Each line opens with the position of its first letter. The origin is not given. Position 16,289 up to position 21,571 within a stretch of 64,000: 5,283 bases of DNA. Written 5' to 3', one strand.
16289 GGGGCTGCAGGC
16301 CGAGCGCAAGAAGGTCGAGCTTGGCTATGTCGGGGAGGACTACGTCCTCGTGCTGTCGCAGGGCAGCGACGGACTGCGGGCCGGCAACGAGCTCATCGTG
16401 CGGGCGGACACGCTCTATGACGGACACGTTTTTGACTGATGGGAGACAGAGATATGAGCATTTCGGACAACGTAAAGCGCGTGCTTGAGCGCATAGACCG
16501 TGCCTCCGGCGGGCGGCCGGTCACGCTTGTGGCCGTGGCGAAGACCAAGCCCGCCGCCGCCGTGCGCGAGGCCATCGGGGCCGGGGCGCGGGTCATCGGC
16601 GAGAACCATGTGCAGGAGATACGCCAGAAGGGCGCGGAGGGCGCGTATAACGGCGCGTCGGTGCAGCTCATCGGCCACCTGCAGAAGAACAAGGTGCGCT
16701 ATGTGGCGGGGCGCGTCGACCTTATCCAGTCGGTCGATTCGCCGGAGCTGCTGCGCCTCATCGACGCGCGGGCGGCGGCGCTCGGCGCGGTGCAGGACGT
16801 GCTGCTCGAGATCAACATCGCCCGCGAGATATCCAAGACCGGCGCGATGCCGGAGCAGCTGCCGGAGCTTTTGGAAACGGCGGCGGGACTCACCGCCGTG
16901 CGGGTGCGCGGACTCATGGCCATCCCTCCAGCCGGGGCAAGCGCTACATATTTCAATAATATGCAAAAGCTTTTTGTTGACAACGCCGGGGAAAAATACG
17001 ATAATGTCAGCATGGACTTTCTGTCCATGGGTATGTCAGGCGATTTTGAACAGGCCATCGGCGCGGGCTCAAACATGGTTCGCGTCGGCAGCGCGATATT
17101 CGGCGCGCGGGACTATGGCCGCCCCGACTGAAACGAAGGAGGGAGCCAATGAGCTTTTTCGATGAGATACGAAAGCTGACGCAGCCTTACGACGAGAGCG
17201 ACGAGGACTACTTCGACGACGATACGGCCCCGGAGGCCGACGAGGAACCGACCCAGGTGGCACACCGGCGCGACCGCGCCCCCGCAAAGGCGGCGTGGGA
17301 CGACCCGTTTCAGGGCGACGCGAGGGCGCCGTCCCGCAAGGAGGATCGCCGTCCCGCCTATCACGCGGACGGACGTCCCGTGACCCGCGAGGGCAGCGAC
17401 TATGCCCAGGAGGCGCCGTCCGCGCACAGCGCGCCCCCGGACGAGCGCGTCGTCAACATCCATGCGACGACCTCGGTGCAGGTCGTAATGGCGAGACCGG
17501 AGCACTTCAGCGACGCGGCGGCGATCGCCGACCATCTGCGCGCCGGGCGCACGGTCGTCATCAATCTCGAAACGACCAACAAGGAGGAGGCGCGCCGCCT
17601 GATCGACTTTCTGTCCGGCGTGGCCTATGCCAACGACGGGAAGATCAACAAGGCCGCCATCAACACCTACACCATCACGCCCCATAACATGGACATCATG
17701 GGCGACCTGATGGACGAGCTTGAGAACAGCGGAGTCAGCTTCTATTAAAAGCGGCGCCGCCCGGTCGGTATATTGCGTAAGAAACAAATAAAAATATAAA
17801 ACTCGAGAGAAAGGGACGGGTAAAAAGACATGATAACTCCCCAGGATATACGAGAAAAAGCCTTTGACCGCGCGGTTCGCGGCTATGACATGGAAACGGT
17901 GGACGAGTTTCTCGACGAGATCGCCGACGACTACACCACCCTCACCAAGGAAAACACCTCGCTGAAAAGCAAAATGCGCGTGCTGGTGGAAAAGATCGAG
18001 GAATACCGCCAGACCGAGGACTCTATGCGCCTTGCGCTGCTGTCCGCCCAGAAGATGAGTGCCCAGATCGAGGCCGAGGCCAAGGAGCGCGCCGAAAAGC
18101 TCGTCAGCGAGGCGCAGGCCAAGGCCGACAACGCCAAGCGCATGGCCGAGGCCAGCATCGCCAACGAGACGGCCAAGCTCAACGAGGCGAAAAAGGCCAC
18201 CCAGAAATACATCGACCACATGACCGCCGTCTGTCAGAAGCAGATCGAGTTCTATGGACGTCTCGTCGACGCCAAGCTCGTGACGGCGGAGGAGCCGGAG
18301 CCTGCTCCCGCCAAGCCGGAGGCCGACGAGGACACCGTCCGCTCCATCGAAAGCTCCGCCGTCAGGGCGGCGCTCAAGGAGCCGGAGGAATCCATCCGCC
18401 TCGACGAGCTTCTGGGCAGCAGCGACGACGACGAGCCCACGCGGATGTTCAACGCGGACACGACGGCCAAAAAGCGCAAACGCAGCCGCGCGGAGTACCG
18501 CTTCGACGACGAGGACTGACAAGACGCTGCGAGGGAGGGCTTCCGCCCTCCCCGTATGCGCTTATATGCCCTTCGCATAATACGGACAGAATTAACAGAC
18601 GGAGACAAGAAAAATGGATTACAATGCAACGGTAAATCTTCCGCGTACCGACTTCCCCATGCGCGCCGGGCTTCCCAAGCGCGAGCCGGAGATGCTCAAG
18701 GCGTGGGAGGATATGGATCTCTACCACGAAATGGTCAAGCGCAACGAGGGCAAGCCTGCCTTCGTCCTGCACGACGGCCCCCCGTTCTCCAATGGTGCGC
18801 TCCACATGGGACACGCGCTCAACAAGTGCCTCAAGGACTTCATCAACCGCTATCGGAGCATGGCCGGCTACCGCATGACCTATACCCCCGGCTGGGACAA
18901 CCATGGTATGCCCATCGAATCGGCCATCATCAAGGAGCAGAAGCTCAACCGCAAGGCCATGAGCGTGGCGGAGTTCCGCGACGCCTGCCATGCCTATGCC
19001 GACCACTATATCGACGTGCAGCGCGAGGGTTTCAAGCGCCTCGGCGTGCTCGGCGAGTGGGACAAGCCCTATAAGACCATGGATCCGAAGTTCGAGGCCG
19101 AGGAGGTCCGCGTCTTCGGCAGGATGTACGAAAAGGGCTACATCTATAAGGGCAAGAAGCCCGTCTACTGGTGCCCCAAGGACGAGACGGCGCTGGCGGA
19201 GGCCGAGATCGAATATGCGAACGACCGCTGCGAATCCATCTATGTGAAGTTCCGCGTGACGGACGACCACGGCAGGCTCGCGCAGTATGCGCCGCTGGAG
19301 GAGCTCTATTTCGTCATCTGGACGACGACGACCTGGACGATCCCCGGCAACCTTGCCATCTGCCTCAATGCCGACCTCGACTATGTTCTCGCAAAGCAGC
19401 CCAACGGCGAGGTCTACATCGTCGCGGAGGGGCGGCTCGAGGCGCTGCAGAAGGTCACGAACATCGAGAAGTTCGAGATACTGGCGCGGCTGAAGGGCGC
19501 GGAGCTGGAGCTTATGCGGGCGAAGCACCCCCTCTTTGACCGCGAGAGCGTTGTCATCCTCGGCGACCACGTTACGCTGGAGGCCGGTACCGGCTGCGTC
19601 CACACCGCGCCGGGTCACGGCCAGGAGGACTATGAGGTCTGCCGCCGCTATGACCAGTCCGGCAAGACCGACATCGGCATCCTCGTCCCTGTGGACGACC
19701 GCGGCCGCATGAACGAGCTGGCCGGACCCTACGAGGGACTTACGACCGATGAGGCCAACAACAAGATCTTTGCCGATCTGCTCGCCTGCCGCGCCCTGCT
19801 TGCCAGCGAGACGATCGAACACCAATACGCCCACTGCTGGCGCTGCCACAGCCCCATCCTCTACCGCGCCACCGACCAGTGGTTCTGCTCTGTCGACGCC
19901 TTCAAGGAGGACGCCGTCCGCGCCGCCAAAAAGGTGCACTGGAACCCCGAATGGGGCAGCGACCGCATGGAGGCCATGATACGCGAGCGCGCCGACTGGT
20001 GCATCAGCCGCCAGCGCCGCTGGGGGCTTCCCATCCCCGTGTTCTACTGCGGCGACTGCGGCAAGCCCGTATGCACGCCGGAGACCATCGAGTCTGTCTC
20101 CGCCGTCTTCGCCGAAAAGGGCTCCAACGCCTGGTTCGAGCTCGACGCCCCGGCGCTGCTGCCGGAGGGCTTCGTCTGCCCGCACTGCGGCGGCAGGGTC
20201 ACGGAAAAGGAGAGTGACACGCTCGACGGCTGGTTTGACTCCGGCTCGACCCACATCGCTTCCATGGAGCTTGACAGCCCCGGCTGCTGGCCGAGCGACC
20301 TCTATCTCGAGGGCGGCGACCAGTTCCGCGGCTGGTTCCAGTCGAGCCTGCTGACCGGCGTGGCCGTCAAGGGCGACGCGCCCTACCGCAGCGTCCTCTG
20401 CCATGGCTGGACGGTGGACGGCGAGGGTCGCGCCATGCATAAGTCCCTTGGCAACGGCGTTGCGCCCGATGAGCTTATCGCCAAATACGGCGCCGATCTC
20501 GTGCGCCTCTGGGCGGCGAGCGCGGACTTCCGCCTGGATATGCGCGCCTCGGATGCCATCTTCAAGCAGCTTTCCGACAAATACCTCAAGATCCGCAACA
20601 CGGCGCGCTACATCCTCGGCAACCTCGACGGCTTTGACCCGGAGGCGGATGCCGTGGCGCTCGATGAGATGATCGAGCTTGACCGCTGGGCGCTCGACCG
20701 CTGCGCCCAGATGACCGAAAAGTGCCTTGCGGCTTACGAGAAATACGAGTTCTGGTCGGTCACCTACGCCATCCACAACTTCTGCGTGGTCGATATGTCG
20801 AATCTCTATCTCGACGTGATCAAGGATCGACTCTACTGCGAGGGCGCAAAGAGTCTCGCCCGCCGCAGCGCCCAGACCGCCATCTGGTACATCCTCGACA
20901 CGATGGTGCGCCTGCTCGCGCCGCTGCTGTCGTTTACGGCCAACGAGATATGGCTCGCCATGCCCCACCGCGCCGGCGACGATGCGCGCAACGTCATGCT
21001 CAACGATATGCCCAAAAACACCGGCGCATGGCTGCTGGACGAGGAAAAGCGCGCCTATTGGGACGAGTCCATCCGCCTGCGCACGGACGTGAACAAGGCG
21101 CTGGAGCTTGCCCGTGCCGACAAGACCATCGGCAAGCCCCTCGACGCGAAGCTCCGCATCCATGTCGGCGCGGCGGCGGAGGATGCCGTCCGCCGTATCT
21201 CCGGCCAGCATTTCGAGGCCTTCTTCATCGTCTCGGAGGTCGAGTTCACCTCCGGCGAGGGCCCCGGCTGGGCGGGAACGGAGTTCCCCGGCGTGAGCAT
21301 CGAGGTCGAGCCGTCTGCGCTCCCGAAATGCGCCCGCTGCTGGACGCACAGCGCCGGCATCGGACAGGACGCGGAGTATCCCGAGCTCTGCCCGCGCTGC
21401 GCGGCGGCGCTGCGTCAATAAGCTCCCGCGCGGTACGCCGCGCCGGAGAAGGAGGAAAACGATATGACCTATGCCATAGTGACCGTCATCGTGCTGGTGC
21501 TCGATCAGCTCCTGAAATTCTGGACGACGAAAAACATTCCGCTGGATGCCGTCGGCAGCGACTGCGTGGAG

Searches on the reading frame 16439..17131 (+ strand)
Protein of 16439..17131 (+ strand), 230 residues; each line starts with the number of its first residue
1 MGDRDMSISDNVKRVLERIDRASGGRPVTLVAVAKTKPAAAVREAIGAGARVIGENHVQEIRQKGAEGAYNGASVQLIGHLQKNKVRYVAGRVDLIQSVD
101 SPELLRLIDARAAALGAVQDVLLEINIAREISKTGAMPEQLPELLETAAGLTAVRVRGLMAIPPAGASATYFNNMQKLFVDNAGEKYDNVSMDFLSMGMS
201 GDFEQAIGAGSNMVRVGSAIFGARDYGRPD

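Call 54: search_protein_families(library=pfam, proteins=[window:16439-17131:+], max_evalue=0.00001)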
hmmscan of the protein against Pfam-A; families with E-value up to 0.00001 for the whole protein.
window:16439-17131:+ (230 aa): 1 family
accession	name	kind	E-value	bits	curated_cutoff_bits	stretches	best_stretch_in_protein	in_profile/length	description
PF01168.26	Ala_racemase_N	-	6.8e-22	78.7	24.1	1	10-224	4-219/220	Alanine racemase, N-terminal domain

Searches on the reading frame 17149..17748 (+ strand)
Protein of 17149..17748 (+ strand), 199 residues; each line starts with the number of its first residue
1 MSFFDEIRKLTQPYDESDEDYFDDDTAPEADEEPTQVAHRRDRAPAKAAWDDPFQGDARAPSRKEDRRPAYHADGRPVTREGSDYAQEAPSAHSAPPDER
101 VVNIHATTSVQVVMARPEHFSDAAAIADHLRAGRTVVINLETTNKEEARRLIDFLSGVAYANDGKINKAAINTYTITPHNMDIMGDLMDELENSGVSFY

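Call 54: search_protein_families(library=pfam, proteins=[window:17149-17748:+], max_evalue=0.00001)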
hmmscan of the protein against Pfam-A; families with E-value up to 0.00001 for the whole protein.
window:17149-17748:+ (199 aa): 1 family
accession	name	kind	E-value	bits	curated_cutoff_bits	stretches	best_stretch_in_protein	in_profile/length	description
PF04472.17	SepF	-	8.5e-25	87.2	27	1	112-183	1-72/72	Cell division protein SepF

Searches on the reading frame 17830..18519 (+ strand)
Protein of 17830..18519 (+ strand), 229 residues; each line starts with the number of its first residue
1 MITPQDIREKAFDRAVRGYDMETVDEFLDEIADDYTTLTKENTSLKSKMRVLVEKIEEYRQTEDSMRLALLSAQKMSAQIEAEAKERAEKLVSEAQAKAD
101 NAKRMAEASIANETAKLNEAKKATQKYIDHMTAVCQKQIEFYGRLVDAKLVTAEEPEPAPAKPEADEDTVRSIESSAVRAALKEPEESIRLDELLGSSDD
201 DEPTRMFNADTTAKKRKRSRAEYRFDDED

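Call 54: search_protein_families(library=pfam, proteins=[window:17830-18519:+], max_evalue=0.00001)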
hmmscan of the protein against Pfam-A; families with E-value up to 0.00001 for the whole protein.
window:17830-18519:+ (229 aa): 1 family
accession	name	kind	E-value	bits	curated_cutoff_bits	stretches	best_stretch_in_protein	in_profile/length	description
PF05103.18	DivIVA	-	9.9e-31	106.9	28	1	2-127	1-126/131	DivIVA protein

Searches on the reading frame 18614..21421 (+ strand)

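Call 54: search_protein_families(library=pfam, proteins=[window:18614-21421:+], max_evalue=0.00001)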
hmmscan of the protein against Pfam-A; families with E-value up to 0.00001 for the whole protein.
window:18614-21421:+ (935 aa): 4 families
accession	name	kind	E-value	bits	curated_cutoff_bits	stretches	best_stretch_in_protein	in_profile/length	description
PF00133.28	tRNA-synt_1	-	7.9e-132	440.4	22.7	1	27-644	2-412/414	tRNA synthetases class I (I, L, M and V)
PF08264.19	Anticodon_1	-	1.7e-29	103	25.1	1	690-847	1-146/148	Anticodon-binding domain of tRNA ligase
PF09334.17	tRNA-synt_1g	-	1.1e-22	80.8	20.1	1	57-207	8-143/391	tRNA synthetases class I (M)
PF06827.20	zf-FPG_IleRS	-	4.6e-10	39.6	21.3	1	905-930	3-28/30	Zinc finger found in FPG and IleRS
